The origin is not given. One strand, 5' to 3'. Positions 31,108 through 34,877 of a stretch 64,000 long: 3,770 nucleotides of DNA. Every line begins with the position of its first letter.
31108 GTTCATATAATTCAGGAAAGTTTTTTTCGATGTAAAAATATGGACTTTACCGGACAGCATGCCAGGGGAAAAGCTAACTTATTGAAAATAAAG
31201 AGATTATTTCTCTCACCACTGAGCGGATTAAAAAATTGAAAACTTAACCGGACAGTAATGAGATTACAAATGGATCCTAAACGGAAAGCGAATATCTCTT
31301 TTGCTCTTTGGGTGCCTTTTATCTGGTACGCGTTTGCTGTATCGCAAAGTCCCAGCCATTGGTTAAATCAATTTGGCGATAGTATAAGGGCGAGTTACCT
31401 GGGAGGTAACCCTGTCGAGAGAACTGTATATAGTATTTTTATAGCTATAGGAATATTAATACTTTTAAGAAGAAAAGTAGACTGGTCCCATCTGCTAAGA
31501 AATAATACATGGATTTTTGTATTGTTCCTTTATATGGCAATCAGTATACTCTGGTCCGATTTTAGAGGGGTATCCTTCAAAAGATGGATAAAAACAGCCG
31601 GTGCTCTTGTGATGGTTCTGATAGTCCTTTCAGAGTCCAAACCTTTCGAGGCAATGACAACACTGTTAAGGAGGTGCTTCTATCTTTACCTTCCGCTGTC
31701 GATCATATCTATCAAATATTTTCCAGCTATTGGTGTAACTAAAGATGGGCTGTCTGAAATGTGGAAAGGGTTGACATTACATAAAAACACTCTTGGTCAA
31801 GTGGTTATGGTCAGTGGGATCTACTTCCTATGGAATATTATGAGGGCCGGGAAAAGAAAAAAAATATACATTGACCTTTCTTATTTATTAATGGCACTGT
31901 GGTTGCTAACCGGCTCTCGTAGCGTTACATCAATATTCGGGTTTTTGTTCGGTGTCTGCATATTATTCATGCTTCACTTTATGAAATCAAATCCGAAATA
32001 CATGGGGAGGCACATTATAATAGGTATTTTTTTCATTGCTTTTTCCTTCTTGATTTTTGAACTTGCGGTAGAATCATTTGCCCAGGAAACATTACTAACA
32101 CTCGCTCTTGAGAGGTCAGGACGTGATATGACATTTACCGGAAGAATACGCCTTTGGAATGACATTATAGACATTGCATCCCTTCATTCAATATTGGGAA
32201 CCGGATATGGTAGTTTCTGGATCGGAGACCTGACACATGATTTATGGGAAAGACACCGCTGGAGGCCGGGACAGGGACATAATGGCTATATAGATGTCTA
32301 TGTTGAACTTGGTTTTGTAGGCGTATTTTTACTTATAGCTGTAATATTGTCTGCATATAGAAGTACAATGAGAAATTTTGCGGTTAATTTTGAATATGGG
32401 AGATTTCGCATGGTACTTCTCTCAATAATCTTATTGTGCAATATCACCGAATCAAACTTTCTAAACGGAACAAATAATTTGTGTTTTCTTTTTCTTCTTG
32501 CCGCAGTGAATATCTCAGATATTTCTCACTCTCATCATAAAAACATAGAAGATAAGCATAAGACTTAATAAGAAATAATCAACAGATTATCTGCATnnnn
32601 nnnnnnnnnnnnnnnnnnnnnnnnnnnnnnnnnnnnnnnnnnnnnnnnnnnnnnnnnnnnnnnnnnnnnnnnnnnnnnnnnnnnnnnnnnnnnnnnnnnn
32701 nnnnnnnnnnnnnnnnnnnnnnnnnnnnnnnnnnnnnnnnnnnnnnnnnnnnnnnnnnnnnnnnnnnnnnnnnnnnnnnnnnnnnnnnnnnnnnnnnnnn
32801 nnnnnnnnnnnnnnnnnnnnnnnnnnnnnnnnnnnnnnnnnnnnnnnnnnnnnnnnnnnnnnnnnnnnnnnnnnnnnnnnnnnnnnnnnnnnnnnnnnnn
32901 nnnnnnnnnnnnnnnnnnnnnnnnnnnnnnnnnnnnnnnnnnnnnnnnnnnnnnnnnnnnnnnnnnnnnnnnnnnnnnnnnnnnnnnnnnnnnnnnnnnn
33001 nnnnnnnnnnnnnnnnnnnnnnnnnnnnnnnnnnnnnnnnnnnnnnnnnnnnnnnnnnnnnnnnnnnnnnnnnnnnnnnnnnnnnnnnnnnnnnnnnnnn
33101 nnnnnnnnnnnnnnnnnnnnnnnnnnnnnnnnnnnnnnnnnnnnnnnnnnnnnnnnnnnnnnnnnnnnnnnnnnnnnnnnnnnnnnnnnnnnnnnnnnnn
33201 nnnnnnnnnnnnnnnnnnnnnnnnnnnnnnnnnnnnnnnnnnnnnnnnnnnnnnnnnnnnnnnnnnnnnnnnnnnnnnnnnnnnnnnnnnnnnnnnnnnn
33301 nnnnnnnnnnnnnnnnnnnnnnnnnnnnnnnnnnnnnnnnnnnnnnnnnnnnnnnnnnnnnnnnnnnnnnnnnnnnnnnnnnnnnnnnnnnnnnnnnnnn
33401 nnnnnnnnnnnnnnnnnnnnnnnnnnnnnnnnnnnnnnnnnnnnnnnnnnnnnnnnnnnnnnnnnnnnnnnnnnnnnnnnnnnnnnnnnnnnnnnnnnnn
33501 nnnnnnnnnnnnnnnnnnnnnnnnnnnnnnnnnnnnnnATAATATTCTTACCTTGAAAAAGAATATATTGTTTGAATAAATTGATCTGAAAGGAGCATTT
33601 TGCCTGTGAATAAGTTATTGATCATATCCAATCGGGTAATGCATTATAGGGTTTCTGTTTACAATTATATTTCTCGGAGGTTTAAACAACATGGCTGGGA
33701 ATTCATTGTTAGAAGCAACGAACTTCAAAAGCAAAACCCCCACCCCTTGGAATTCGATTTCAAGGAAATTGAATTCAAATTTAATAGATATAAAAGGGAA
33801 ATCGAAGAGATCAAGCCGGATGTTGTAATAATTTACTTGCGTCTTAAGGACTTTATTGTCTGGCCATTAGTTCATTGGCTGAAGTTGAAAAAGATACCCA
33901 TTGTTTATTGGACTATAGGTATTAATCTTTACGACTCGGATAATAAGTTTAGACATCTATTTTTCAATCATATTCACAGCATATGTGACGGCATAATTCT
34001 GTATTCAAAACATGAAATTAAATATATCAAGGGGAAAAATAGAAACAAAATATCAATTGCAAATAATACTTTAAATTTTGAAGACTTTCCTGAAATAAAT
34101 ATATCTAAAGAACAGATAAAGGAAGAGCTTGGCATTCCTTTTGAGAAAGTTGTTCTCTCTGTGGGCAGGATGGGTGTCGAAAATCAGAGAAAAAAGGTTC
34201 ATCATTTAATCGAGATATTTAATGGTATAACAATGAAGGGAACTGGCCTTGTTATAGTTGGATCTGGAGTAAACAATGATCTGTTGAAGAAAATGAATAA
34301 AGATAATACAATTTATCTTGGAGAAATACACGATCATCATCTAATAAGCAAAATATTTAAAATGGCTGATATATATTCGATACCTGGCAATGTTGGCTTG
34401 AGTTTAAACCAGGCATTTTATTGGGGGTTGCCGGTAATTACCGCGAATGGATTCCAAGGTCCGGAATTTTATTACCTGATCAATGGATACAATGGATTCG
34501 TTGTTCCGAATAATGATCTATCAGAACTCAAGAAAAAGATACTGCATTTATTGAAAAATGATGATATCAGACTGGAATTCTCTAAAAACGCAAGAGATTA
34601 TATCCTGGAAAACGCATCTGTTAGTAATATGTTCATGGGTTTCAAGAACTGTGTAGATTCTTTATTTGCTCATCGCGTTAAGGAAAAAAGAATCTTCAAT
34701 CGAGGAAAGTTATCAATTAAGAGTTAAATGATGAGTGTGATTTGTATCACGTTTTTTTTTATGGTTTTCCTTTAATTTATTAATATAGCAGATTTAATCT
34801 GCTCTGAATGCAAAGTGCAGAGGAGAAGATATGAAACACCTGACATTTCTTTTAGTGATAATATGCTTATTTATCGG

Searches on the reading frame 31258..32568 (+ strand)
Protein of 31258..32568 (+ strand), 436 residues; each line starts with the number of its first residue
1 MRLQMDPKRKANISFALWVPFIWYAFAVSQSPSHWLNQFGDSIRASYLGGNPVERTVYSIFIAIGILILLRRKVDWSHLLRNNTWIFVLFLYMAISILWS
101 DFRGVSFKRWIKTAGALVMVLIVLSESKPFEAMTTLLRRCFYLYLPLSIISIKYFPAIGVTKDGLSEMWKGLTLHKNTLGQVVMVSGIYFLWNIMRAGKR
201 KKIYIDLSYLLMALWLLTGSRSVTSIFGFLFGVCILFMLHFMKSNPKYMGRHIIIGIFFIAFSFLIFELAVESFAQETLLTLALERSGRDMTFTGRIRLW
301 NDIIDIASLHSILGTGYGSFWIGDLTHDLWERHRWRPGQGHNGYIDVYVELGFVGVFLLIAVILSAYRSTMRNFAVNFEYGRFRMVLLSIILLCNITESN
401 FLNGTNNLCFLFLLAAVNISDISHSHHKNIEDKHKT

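Call 77: search_protein_families(library=pfam, proteins=[window:31258-32568:+], max_evalue=0.000001)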
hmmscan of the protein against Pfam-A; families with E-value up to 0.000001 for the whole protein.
window:31258-32568:+ (436 aa): 1 family
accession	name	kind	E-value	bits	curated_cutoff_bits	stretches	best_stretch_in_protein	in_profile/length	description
PF04932.20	Wzy_C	-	3.5e-13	50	31.7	1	210-360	5-149/149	O-Antigen ligase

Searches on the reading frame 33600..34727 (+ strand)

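Call 78: search_protein_families(library=pfam, proteins=[window:33600-34727:+], max_evalue=0.000001)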
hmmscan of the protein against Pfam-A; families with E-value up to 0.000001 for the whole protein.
window:33600-34727:+ (375 aa): 2 families
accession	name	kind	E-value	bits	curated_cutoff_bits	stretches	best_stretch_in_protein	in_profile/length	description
PF00534.26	Glycos_transf_1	-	2.4e-20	73.2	26.4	1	170-333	2-171/172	Glycosyl transferases group 1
PF13692.12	Glyco_trans_1_4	-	4.5e-17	63.1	27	1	182-320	1-142/142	Glycosyl transferases group 1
